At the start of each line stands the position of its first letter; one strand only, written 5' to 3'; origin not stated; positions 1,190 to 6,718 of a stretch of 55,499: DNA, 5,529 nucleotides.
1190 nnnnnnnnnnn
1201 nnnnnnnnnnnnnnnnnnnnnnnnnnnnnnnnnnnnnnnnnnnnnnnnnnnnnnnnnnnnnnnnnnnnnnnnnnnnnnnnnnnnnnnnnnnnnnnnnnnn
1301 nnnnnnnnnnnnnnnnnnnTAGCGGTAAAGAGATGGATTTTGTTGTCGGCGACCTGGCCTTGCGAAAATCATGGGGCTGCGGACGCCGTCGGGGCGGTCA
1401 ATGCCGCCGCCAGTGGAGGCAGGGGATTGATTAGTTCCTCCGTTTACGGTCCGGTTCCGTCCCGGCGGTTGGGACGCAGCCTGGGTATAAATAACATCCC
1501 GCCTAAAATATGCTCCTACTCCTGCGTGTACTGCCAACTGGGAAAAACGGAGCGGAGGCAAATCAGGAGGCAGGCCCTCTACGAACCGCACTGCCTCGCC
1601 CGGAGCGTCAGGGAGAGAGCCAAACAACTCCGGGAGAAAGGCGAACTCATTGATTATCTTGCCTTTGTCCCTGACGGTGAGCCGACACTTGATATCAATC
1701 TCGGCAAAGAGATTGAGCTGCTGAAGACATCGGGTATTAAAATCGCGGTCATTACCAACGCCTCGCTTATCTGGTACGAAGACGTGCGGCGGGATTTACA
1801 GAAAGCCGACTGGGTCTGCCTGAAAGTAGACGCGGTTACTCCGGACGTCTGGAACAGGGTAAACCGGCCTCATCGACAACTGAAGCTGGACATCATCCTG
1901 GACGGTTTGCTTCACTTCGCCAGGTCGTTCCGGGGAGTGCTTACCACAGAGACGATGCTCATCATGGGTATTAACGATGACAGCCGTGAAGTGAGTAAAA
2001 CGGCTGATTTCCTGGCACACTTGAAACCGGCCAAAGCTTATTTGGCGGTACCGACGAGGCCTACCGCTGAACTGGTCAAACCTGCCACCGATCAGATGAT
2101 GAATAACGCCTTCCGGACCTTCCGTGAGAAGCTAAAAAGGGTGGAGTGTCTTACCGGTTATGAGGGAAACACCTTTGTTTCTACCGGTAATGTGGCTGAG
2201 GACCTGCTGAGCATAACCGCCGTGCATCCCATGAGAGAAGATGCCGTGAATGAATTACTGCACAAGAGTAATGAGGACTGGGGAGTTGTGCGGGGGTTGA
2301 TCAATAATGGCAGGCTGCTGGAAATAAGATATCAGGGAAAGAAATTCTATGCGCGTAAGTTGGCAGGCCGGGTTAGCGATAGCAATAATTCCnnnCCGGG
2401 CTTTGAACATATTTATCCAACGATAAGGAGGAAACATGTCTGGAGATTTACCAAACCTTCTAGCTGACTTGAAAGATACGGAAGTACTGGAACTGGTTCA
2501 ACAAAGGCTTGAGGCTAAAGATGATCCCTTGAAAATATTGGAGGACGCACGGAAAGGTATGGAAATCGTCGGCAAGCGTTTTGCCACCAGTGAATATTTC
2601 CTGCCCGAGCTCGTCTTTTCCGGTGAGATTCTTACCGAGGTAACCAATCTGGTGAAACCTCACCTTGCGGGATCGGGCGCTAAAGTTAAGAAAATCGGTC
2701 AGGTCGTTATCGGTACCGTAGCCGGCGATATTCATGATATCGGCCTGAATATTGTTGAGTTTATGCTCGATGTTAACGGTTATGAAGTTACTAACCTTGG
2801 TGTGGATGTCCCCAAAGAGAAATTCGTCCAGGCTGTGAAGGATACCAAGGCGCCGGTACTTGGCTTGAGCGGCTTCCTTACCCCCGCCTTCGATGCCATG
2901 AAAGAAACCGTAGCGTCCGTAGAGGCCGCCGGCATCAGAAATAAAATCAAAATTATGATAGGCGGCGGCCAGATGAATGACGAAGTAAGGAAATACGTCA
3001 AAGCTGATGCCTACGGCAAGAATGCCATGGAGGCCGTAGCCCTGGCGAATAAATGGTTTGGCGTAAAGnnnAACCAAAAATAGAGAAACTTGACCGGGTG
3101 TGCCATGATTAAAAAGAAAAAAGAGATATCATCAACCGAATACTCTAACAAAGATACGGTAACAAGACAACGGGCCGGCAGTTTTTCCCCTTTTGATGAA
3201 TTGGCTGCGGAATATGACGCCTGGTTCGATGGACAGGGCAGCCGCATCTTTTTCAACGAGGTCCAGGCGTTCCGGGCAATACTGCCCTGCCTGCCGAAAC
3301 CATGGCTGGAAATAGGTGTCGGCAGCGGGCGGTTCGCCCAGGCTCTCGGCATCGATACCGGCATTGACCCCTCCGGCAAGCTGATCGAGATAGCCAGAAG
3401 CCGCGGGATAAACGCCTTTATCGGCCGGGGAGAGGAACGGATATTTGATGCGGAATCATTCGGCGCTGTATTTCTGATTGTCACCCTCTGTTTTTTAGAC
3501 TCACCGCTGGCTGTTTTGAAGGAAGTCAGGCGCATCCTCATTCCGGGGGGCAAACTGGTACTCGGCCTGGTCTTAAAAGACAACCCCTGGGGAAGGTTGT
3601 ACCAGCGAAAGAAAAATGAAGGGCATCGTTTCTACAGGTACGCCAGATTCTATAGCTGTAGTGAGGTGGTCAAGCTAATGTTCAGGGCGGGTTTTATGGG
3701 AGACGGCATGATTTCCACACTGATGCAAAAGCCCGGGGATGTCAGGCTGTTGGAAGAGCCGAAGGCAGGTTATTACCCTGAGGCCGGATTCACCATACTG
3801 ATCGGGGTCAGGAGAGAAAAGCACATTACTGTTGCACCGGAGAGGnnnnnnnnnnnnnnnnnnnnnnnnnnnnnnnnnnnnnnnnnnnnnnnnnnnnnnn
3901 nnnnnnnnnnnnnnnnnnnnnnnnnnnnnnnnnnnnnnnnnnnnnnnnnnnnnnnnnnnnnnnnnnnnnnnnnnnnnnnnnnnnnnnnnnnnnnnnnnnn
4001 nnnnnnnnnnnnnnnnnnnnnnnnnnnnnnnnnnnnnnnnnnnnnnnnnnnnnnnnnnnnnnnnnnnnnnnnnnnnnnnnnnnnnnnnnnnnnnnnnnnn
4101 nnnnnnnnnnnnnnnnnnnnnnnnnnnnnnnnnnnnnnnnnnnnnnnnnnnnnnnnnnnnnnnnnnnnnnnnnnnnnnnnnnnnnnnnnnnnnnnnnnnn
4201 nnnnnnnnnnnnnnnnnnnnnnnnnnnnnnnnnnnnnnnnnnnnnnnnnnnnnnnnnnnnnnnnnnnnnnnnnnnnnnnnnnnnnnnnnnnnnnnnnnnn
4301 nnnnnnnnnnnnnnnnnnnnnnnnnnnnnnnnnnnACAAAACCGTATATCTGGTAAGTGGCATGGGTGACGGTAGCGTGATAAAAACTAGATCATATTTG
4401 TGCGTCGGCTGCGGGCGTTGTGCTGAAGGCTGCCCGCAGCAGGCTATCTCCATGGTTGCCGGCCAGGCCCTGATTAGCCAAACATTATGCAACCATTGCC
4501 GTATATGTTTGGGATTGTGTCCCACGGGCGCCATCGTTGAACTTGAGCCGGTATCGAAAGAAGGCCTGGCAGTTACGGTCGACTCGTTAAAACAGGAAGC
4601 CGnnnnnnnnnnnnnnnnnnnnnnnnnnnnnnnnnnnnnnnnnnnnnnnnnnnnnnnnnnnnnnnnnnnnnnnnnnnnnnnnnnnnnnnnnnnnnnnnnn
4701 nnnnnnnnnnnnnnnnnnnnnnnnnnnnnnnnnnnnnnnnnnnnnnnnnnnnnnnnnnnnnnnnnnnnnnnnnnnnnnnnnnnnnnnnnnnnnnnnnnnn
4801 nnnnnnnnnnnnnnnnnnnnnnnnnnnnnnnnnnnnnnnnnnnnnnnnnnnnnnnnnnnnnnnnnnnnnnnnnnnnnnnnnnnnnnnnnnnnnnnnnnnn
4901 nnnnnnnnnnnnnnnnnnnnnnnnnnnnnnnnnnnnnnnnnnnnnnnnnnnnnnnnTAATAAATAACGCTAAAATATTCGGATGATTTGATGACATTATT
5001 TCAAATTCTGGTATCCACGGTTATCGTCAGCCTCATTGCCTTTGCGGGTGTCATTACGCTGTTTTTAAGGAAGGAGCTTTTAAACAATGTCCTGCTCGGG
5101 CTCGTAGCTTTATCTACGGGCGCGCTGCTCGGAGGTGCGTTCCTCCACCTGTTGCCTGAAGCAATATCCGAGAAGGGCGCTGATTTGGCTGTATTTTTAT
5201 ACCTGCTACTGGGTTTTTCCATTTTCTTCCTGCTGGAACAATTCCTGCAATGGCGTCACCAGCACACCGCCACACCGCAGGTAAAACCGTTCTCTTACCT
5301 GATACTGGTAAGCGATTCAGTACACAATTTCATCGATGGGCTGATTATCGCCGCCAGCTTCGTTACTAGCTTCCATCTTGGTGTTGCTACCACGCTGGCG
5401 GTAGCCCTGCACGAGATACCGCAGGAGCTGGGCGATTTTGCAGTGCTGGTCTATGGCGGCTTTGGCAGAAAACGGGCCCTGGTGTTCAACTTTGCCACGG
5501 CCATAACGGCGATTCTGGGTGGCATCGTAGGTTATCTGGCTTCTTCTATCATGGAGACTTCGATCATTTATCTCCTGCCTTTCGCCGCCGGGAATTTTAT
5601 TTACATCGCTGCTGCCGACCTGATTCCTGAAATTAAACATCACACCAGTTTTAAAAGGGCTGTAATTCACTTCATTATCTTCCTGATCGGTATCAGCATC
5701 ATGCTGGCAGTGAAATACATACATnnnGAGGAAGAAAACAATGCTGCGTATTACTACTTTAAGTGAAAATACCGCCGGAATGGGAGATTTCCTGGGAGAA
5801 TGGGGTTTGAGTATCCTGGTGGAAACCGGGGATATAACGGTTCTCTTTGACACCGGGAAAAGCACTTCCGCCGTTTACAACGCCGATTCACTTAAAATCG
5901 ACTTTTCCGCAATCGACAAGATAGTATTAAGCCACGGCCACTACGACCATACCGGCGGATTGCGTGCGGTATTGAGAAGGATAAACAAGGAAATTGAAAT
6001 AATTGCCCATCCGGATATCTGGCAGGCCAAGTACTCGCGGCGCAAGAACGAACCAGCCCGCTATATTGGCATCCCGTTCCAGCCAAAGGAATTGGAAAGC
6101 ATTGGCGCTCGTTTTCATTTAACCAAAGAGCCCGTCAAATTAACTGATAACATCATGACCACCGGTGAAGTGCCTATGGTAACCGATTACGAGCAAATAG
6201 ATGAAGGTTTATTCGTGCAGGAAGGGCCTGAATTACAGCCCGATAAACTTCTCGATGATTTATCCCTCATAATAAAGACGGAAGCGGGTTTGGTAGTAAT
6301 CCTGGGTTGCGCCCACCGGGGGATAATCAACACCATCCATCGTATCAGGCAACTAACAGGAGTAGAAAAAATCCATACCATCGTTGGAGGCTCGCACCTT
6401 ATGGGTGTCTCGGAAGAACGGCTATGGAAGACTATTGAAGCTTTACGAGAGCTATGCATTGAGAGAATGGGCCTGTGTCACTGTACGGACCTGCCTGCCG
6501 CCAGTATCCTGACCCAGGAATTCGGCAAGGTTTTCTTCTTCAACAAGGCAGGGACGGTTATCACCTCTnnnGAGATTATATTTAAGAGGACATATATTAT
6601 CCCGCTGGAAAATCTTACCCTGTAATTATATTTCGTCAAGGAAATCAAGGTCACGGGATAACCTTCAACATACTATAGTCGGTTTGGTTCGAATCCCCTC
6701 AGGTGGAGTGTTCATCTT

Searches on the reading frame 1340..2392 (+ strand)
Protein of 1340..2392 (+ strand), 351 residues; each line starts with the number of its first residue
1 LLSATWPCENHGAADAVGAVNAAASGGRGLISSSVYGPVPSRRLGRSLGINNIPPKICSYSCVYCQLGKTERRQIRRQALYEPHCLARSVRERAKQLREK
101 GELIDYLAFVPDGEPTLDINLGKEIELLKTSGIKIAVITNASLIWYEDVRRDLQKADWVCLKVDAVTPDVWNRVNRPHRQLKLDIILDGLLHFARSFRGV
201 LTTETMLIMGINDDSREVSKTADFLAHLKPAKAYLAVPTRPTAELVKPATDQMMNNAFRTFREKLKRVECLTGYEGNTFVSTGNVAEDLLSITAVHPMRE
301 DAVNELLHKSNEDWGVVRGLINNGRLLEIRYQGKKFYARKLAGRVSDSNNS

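Call 70: search_protein_families(library=pfam, proteins=[window:1340-2392:+], max_evalue=0.0001)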
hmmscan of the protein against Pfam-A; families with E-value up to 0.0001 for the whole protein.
window:1340-2392:+ (351 aa): 1 family
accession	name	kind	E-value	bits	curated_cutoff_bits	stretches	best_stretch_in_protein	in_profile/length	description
PF04055.27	Radical_SAM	-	1.9e-14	54.6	29.5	1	54-217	3-160/166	Radical SAM superfamily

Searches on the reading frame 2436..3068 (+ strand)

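Call 70: search_protein_families(library=pfam, proteins=[window:2436-3068:+], max_evalue=0.0001)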
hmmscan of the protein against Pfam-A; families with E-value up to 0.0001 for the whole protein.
window:2436-3068:+ (211 aa): 2 families
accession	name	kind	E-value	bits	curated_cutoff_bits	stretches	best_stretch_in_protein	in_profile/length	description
PF02310.24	B12-binding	-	4.2e-23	81.9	32.1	1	89-201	2-120/121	B12 binding domain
PF02607.22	B12-binding_2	-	1.3e-12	48.2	23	1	7-71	7-71/74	B12 binding domain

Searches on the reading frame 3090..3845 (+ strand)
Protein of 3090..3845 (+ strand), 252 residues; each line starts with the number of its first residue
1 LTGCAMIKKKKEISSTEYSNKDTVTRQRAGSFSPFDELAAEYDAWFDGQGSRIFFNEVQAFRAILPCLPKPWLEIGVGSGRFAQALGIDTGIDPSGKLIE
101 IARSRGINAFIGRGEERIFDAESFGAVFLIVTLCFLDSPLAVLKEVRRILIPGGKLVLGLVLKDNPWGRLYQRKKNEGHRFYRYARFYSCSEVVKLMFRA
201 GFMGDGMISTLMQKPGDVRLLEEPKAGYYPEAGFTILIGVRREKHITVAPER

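Call 70: search_protein_families(library=pfam, proteins=[window:3090-3845:+], max_evalue=0.0001)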
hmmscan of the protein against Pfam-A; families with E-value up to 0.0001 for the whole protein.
window:3090-3845:+ (252 aa): 4 families
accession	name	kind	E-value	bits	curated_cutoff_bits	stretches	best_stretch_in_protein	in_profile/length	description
PF08241.18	Methyltransf_11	-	2.3e-13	51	21.2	1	73-158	1-95/95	Methyltransferase domain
PF13489.12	Methyltransf_23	-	5.7e-09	36.4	27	1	68-202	22-159/164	Methyltransferase domain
PF13649.12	Methyltransf_25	-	9.8e-08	33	27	1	73-154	2-97/97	Methyltransferase domain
PF08242.18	Methyltransf_12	-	4.6e-06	27.7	30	1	73-156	1-98/98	Methyltransferase domain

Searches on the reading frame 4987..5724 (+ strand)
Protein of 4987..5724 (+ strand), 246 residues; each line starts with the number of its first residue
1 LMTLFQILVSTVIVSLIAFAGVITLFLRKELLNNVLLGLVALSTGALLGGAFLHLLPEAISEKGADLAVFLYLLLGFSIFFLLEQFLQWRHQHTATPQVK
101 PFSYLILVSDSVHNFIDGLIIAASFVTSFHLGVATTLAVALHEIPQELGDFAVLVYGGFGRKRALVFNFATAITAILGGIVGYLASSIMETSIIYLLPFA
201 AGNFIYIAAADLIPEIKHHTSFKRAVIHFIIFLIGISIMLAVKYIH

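Call 70: search_protein_families(library=pfam, proteins=[window:4987-5724:+], max_evalue=0.0001)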
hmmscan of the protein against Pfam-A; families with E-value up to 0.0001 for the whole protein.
window:4987-5724:+ (246 aa): 1 family
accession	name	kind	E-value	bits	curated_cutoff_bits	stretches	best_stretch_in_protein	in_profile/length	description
PF02535.28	Zip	-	1.7e-42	146.3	35.1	2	94-242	169-322/323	ZIP Zinc transporter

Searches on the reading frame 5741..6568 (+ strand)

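Call 70: search_protein_families(library=pfam, proteins=[window:5741-6568:+], max_evalue=0.0001)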
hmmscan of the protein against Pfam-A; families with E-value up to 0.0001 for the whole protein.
window:5741-6568:+ (276 aa): 2 families
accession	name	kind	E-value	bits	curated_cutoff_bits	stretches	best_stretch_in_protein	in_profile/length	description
PF00753.33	Lactamase_B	-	7.2e-13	49.4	22.7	1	23-107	7-93/196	Metallo-beta-lactamase superfamily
PF12706.13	Lactamase_B_2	-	9.8e-09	35.5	27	1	34-96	3-69/200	Beta-lactamase superfamily domain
